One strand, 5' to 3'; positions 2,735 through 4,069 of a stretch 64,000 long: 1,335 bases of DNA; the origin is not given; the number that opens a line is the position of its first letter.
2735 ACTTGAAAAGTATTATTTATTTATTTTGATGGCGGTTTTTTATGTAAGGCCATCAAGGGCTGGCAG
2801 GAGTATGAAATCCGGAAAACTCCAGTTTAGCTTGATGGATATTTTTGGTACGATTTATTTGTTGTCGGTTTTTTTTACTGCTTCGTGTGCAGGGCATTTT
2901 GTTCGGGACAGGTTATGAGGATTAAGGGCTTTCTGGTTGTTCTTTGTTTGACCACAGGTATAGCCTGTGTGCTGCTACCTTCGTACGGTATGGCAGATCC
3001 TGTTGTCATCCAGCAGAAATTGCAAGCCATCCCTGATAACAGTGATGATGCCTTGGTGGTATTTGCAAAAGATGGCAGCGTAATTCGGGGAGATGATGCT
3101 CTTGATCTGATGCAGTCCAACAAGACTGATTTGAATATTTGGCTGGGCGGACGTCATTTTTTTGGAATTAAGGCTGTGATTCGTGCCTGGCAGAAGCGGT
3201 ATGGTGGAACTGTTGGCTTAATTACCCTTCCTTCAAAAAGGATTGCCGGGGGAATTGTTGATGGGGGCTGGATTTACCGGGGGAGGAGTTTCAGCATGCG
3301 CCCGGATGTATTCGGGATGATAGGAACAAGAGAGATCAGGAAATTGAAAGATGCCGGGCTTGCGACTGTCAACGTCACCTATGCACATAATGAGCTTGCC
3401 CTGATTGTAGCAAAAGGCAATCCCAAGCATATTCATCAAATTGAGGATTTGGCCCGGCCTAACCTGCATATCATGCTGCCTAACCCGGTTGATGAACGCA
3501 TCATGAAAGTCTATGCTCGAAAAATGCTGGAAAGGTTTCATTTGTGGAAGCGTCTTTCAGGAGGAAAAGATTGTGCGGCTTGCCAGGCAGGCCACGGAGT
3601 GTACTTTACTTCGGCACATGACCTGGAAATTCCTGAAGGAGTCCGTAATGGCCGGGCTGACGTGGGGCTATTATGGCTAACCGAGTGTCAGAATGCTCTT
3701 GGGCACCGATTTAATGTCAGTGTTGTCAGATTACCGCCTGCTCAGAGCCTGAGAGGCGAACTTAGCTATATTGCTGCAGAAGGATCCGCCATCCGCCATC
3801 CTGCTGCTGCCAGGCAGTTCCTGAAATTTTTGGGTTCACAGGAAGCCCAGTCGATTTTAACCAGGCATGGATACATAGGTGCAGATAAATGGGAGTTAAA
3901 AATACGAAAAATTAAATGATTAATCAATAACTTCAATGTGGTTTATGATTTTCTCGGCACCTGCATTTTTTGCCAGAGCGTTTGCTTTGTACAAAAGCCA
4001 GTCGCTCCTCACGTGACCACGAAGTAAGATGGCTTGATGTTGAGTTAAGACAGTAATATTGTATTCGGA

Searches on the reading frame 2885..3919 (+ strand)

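Call 9: search_protein_families(library=pfam, proteins=[window:2885-3919:+], max_evalue=0.01)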
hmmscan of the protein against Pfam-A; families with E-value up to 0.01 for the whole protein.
window:2885-3919:+ (344 aa): 2 families
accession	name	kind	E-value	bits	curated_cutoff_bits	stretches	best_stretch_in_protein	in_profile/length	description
PF13531.11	SBP_bac_11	-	9.5e-32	111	25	1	95-330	13-226/227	Bacterial extracellular solute-binding protein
PF12727.12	PBP_like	-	1.5e-05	24.7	27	1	158-196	58-96/193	PBP superfamily domain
